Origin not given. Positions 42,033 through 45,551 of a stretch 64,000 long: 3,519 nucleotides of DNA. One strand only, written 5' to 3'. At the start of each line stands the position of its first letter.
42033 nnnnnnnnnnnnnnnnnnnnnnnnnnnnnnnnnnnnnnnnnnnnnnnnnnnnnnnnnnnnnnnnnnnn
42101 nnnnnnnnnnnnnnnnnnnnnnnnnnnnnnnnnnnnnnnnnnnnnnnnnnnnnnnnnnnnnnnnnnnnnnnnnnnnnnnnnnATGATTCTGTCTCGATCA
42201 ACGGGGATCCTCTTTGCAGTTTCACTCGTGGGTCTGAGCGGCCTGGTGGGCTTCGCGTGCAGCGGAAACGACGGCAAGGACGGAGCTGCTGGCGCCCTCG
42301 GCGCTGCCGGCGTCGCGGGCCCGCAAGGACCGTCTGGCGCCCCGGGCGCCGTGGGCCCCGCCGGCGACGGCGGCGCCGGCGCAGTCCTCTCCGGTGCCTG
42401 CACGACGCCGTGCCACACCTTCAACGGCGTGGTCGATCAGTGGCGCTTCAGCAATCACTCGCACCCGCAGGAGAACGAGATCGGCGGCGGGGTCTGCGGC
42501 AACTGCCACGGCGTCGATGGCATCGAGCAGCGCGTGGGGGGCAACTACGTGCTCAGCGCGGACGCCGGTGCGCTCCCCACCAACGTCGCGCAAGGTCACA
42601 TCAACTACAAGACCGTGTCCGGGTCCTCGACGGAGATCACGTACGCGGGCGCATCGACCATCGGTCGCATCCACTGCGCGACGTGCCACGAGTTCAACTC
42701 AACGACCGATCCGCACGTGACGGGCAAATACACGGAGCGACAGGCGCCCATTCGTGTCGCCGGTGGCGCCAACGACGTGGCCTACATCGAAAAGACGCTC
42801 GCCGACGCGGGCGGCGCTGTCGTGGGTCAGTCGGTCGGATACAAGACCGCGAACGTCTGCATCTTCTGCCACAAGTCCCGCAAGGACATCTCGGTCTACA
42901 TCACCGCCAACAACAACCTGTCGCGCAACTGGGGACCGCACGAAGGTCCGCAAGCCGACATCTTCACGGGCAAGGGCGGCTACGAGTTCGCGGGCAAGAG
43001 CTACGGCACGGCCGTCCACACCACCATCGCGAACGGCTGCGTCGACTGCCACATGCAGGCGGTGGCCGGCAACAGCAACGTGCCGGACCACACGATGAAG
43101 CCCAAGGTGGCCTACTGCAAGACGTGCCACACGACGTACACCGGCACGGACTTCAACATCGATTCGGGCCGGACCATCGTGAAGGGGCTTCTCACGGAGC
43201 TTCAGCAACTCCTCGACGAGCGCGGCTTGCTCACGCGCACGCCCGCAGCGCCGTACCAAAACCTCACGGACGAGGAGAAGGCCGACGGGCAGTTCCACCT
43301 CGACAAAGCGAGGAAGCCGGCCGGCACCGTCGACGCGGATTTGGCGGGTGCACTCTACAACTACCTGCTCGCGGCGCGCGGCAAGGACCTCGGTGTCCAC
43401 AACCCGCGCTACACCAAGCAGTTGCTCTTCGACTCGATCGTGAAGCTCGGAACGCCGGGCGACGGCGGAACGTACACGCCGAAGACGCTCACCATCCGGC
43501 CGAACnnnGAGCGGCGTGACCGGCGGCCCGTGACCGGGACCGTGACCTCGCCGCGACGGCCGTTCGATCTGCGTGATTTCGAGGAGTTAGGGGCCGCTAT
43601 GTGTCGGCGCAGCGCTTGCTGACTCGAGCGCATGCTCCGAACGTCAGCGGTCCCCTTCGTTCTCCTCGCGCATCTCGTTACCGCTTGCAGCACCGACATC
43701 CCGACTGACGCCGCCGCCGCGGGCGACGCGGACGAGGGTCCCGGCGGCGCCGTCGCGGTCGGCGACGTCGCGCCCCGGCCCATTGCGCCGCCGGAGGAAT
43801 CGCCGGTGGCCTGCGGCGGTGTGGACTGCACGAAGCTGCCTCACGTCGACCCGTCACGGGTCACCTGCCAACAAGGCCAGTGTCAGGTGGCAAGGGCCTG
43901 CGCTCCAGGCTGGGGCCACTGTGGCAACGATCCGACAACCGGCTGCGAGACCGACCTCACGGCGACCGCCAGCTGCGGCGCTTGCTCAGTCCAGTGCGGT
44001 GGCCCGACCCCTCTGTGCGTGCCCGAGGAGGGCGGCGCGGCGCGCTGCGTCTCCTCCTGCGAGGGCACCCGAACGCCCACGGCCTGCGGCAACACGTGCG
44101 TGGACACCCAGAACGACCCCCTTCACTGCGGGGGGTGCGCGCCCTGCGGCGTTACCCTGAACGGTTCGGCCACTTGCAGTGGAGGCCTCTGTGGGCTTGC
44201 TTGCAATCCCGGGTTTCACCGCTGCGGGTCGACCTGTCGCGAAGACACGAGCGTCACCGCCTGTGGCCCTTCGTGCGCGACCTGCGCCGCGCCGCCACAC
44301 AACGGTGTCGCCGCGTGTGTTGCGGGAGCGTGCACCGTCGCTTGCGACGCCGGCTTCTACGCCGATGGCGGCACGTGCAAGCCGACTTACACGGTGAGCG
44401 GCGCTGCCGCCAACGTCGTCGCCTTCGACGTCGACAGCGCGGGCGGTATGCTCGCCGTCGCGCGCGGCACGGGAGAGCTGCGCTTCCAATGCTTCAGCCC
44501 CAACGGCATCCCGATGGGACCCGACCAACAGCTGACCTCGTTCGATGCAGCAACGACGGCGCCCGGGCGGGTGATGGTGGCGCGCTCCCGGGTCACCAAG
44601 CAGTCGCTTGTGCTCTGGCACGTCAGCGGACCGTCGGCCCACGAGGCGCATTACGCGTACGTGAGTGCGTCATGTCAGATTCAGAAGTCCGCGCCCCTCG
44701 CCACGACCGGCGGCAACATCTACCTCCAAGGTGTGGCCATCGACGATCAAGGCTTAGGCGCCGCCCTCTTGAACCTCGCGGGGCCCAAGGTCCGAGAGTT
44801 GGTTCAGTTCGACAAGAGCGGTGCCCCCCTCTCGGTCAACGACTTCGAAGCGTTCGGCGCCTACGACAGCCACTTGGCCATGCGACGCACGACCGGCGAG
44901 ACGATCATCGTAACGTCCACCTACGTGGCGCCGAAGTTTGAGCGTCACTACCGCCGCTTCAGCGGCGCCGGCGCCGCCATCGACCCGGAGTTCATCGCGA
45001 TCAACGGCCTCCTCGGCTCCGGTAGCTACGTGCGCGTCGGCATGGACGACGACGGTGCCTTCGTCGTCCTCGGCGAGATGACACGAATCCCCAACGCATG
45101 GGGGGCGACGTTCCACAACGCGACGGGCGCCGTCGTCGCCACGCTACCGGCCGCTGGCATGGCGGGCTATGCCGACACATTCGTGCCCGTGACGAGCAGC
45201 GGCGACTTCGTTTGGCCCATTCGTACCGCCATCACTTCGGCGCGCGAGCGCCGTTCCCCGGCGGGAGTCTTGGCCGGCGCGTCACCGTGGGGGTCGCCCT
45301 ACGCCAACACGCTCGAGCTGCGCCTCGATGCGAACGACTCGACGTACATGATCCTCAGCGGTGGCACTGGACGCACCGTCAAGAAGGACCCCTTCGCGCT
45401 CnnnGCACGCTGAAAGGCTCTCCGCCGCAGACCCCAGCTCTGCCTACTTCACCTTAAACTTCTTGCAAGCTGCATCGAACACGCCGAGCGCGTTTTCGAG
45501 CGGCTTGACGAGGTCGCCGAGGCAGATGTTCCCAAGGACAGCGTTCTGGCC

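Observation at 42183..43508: Collagen-like triple-helix repeat fused to a multiheme cytochrome lipoprotein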

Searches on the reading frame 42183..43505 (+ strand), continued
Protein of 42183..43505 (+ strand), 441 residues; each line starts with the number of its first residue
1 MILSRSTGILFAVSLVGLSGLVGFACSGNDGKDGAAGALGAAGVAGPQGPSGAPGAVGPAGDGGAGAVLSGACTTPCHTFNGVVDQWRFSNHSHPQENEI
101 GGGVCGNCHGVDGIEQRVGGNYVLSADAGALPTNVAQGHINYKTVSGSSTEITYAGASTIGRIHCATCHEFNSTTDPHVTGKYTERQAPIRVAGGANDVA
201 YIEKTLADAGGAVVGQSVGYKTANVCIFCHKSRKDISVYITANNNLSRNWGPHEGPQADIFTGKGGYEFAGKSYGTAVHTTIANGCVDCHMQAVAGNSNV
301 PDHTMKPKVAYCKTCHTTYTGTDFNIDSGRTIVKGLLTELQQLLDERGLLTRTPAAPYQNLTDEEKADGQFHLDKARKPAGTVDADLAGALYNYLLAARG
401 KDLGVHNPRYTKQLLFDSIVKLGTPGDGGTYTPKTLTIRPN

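Call 68: search_solved_structures(query=A2, max_evalue=1e-12, show_alignments=2)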
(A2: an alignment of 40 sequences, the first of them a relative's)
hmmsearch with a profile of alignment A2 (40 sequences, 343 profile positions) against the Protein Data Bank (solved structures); distinct sequences matched with E-value up to 1e-12: 2.
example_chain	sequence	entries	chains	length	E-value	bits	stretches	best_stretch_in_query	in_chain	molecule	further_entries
6qvm_A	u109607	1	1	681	5.5e-16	61.7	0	22-337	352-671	Multiheme cytochrome cf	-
6i5b_A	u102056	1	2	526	5.3e-14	55.2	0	221-342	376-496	Uncharacterized protein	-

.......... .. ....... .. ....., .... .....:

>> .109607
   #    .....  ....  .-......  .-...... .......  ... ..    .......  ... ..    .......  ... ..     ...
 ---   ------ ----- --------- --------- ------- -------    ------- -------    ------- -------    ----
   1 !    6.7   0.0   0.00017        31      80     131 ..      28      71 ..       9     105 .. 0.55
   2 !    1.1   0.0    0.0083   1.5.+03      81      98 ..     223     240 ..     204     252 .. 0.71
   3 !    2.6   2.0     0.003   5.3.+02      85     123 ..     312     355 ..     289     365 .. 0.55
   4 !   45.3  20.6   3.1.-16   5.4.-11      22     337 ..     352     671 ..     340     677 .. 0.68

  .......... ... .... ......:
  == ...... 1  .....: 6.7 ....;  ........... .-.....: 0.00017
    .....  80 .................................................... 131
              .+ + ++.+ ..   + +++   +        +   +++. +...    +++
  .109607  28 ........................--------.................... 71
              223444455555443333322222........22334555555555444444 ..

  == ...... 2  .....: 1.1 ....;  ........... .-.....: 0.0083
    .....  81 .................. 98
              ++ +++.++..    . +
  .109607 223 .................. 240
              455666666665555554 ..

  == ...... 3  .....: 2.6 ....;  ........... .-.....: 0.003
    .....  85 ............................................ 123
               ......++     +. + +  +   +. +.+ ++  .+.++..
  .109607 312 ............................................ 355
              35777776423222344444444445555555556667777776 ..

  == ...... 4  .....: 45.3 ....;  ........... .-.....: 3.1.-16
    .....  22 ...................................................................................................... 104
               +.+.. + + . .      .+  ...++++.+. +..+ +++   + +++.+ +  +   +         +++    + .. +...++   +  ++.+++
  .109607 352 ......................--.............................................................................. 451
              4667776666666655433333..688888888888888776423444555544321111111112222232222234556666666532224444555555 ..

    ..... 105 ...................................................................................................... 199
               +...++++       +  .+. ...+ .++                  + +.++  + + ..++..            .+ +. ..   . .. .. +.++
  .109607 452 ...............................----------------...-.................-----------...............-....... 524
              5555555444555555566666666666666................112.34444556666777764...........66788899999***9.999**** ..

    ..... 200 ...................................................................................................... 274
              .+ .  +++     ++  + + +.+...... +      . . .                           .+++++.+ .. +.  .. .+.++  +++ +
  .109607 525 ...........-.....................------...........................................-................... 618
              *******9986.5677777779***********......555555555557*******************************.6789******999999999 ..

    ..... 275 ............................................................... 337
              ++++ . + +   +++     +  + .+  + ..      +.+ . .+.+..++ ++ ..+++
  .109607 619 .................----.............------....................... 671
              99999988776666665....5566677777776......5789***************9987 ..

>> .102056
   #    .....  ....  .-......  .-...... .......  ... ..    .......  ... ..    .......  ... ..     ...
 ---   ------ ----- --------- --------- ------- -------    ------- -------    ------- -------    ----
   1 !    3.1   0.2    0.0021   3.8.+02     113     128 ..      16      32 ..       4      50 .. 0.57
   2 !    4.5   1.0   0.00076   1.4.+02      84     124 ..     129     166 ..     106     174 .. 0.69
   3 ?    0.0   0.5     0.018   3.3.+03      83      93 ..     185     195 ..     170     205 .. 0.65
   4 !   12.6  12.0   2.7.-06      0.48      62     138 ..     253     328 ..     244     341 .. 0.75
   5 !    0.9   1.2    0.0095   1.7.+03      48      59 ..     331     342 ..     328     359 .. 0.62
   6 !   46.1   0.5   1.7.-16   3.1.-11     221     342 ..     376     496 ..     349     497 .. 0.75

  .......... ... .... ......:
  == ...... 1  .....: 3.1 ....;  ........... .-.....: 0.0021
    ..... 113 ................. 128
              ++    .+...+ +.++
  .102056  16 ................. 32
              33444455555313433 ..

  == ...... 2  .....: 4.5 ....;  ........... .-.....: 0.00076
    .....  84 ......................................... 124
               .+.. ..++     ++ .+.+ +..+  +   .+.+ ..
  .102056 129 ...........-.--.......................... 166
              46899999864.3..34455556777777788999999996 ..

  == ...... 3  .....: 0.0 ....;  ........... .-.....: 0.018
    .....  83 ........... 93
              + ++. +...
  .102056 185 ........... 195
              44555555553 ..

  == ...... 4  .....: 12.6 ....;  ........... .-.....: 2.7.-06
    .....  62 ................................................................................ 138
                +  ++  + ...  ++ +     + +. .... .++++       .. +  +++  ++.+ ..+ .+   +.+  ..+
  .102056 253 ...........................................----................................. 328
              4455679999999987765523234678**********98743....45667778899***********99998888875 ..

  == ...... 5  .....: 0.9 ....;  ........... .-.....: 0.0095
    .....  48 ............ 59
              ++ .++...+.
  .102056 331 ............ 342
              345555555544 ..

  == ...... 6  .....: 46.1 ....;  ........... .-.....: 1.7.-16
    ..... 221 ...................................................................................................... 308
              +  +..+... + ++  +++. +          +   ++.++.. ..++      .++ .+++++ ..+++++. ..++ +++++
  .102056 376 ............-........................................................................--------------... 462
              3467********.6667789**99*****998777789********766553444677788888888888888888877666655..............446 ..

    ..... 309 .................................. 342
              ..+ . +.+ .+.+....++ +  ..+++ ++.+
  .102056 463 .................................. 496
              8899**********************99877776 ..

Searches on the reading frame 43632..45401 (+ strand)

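Call 3: search_protein_families(library=pfam, proteins=[window:43632-45401:+], max_evalue=0.1)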
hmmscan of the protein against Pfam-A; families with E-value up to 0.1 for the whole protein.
window:43632-45401:+ (590 aa): 1 family
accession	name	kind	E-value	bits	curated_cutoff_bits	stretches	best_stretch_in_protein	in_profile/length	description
PF21671.2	CPL1-like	-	0.00076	20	27.4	1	63-95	22-51/60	Protein CPL1-like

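Call 4: search_protein_families(library=ncbifam, proteins=[window:43632-45401:+], max_evalue=0.1)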
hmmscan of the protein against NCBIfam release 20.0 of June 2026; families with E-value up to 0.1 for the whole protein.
window:43632-45401:+ (590 aa): 1 family
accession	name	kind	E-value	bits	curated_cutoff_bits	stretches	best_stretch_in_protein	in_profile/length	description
NF041328.1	C_rich_MXAN6577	subfamily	4.3e-05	23.4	100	1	74-187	50-144/145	MXAN_6577-like cysteine-rich protein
